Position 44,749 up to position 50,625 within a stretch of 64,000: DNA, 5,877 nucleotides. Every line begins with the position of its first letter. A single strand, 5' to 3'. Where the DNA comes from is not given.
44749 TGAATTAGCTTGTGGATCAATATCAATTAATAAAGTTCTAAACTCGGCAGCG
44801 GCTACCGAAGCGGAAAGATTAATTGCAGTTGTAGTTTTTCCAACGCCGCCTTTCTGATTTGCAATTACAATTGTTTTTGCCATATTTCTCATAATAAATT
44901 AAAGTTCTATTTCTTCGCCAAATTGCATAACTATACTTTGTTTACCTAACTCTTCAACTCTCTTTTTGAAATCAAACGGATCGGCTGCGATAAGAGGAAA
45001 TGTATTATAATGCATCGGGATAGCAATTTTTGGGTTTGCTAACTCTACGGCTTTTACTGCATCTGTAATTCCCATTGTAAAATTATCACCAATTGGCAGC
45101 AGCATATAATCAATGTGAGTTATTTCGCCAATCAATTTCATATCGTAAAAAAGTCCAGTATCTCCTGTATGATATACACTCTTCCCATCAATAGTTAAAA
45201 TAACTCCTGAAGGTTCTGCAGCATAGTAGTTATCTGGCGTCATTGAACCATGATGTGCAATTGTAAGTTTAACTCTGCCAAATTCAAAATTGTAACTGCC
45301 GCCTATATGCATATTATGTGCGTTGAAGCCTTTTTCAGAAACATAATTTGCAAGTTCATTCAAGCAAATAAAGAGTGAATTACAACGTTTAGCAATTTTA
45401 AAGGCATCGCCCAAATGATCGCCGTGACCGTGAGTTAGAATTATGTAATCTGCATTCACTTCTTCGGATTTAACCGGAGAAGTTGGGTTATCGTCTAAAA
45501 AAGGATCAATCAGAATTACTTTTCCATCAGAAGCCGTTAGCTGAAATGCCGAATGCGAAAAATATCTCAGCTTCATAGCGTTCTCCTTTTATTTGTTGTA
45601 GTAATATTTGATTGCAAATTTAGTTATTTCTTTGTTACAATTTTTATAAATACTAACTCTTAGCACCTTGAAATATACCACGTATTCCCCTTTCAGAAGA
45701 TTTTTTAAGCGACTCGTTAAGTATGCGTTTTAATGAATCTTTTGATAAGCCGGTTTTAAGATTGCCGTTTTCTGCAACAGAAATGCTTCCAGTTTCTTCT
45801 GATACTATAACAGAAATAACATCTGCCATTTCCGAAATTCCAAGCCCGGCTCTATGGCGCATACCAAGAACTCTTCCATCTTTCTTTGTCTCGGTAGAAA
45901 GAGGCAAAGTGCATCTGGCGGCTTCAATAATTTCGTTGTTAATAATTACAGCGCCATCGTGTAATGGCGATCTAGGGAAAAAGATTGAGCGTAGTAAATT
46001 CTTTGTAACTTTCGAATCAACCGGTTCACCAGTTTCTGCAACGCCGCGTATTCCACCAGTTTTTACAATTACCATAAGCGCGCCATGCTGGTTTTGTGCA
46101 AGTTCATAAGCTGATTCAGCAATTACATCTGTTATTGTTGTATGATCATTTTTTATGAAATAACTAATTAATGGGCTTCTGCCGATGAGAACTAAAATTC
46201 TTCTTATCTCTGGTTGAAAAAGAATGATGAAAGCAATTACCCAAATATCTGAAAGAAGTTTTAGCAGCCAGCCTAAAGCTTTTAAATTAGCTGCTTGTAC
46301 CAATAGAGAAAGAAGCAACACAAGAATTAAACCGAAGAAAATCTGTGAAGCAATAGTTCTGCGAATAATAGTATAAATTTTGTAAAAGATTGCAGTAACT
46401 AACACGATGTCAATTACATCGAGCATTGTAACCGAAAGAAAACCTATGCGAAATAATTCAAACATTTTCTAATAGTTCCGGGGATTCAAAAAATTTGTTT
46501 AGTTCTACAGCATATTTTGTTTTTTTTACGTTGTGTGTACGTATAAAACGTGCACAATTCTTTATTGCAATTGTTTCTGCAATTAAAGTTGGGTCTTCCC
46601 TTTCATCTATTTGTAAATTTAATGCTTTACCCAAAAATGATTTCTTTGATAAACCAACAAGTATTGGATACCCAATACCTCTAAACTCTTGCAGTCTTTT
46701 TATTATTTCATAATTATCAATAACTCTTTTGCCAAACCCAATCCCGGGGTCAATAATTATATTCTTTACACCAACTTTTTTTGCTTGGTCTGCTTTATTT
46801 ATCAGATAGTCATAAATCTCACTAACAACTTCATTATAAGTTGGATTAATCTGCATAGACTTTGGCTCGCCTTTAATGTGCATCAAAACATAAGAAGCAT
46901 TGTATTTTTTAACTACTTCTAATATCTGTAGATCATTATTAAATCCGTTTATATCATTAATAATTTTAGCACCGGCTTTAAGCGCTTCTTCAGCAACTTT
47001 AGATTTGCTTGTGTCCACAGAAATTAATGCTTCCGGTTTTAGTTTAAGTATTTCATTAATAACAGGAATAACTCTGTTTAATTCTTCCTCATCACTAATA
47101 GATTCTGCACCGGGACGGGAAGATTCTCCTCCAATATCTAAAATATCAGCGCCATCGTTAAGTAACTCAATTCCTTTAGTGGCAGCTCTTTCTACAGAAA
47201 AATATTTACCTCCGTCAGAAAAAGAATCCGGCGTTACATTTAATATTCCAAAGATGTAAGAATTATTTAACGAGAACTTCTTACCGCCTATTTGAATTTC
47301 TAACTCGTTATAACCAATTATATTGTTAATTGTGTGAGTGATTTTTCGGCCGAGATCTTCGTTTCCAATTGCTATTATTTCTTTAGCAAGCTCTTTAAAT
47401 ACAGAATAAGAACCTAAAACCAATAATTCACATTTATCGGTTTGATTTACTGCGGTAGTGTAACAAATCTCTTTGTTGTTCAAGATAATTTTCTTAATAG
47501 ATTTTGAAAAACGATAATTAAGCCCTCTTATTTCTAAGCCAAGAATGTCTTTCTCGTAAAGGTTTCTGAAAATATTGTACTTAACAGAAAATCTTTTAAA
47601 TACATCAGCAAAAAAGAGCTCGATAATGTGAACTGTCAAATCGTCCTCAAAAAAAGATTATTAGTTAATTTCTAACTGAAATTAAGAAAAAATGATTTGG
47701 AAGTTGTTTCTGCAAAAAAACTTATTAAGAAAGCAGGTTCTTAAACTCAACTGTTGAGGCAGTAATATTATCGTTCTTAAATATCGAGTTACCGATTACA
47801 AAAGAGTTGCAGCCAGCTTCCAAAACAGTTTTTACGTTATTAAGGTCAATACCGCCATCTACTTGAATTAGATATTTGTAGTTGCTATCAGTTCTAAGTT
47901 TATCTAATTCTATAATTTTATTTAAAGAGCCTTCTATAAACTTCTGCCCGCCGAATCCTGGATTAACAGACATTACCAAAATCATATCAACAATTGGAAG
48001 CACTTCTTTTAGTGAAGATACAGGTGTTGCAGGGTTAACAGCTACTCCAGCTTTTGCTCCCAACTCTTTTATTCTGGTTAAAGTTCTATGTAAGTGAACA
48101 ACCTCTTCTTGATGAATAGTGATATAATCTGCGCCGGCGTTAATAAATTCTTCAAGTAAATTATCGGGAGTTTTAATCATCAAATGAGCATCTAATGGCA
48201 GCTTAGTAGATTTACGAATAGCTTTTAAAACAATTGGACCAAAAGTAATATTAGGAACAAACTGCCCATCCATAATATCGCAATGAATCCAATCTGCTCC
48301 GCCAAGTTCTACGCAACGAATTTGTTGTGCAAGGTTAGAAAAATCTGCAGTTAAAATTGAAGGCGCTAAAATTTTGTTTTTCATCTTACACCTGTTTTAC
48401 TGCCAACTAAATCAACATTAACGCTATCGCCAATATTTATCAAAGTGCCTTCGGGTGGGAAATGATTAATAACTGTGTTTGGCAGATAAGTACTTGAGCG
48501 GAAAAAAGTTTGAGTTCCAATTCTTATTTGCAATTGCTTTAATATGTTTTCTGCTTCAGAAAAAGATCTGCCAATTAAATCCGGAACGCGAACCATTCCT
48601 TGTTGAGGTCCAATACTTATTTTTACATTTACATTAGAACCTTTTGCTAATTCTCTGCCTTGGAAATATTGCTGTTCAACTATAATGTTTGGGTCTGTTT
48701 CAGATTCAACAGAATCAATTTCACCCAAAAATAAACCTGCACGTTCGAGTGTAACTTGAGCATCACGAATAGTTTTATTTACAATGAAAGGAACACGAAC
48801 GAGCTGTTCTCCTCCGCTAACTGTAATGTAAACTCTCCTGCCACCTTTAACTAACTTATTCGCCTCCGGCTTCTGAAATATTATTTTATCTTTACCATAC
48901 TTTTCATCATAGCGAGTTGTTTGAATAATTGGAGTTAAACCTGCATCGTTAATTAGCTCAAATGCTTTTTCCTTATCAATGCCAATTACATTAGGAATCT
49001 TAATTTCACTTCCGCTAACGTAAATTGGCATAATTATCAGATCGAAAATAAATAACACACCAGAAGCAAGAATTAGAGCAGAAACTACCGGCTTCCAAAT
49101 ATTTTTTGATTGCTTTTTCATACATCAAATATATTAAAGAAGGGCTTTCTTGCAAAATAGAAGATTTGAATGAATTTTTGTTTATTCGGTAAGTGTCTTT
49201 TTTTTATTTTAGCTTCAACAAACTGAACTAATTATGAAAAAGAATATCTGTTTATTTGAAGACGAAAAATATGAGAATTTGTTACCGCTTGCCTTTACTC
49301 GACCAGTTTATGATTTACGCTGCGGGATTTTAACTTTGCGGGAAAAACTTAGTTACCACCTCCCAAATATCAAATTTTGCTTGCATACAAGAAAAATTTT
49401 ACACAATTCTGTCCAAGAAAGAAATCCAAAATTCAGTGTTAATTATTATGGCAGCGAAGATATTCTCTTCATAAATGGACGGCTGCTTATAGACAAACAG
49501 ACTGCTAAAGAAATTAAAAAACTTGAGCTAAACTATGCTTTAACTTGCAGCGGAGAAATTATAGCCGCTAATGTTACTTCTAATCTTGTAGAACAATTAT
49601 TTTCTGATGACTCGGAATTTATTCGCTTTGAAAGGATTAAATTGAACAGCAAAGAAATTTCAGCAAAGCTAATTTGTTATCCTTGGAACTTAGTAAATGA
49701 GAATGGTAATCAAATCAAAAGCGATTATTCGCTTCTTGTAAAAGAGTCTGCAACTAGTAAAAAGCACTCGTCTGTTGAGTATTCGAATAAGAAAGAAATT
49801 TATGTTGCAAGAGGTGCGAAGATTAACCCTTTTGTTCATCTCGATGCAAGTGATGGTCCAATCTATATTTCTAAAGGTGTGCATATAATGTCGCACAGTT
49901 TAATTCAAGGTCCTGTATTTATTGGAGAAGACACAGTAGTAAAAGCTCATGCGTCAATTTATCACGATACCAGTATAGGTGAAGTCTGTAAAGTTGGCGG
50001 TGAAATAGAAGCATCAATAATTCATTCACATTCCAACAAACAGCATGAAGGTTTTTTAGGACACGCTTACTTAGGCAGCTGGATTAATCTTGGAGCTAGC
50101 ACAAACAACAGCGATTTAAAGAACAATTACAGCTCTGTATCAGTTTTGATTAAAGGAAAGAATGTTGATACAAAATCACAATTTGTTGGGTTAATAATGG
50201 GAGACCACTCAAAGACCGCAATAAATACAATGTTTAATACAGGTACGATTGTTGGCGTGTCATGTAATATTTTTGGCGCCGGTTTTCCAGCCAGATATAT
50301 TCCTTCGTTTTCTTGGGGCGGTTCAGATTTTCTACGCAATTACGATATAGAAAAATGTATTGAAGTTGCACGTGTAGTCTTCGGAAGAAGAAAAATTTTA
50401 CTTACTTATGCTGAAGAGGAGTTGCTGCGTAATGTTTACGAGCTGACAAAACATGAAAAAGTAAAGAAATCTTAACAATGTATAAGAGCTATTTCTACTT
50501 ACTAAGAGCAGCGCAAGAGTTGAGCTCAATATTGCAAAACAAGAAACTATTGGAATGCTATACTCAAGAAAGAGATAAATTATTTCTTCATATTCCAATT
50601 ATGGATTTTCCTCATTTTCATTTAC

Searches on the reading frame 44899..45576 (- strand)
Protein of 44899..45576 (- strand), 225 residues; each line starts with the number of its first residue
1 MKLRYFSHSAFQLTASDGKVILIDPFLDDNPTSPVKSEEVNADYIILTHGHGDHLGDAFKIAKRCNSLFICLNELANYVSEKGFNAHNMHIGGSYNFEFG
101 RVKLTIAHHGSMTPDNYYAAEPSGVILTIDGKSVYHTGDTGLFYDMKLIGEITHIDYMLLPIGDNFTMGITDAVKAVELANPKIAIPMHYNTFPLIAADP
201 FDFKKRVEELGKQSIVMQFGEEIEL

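Call 61: search_protein_families(library=pfam, max_evalue=0.000001, proteins=[window:44899-45576:-])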
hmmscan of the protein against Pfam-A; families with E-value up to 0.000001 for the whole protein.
window:44899-45576:- (225 aa): 3 families
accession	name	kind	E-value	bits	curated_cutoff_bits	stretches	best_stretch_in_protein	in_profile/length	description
PF12706.13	Lactamase_B_2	-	1.8e-26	93.4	27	1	21-190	3-200/200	Beta-lactamase superfamily domain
PF13483.12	Lactamase_B_3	-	1.2e-24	87.5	24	1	2-189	1-160/160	Beta-lactamase superfamily domain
PF00753.33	Lactamase_B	-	6e-12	46.4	22.7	1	16-161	13-162/196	Metallo-beta-lactamase superfamily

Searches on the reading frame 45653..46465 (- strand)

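Call 61: search_protein_families(library=pfam, max_evalue=0.000001, proteins=[window:45653-46465:-])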
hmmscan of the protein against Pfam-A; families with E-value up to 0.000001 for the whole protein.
window:45653-46465:- (270 aa): 2 families
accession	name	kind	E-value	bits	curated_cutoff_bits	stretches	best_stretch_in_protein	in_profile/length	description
PF02457.21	DAC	-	6.9e-37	126.1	27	1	118-235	3-118/119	DisA bacterial checkpoint controller nucleotide-binding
PF19293.4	CdaA_N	-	4.1e-12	46.5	23.8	1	10-87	3-81/81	CdaA N-terminal transmembrane domain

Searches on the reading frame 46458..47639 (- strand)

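Call 61: search_protein_families(library=pfam, max_evalue=0.000001, proteins=[window:46458-47639:-])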
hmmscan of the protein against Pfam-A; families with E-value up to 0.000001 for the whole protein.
window:46458-47639:- (393 aa): 1 family
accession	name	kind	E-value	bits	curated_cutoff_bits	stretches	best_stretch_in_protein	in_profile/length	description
PF00809.28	Pterin_bind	-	2.4e-79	266.8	25.5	1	130-369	1-244/244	Pterin binding enzyme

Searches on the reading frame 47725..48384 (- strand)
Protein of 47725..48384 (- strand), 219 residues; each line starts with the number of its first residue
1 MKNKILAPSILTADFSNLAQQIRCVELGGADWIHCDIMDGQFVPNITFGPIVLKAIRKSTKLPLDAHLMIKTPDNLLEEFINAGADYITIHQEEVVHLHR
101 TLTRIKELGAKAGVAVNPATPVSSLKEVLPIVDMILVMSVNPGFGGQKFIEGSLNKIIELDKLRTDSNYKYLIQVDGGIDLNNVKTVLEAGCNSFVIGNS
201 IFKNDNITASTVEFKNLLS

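Call 61: search_protein_families(library=pfam, max_evalue=0.000001, proteins=[window:47725-48384:-])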
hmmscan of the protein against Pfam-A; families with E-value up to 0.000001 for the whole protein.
window:47725-48384:- (219 aa): 1 family
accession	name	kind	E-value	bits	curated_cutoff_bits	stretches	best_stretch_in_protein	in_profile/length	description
PF00834.25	Ribul_P_3_epim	-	2.3e-76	256.1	21.1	1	6-202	2-198/198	Ribulose-phosphate 3 epimerase family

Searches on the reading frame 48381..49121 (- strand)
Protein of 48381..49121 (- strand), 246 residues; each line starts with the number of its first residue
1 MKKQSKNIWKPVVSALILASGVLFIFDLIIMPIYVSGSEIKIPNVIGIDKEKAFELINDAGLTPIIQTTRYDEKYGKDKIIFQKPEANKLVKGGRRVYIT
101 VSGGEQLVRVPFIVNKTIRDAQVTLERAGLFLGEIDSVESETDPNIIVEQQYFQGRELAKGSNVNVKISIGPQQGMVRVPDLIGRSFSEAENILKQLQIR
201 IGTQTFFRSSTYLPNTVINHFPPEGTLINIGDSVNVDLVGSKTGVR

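Call 61: search_protein_families(library=pfam, max_evalue=0.000001, proteins=[window:48381-49121:-])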
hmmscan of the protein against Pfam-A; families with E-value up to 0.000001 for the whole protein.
window:48381-49121:- (246 aa): 1 family
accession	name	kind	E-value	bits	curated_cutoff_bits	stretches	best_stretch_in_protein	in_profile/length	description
PF03793.24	PASTA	-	1.3e-33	115.2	23.2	2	40-102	1-63/64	PASTA domain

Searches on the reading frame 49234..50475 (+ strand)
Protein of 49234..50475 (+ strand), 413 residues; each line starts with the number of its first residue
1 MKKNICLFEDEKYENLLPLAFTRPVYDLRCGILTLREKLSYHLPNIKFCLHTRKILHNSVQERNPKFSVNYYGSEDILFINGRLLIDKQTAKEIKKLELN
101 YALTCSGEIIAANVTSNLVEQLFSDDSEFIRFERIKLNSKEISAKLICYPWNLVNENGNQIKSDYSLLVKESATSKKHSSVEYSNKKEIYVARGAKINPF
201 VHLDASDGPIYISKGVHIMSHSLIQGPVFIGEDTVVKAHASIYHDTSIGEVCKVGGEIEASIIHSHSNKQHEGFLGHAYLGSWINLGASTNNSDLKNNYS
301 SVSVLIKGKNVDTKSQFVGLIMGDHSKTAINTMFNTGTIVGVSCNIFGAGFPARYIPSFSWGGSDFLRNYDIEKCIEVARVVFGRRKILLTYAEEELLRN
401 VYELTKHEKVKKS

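Call 61: search_protein_families(library=pfam, max_evalue=0.000001, proteins=[window:49234-50475:+])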
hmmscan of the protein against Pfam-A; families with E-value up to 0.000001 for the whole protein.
window:49234-50475:+ (413 aa): 1 family
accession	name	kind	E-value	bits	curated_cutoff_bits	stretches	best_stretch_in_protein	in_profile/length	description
PF13562.11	NTP_transf_4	-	2.8e-38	131.9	27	1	5-171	1-151/153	Sugar nucleotidyl transferase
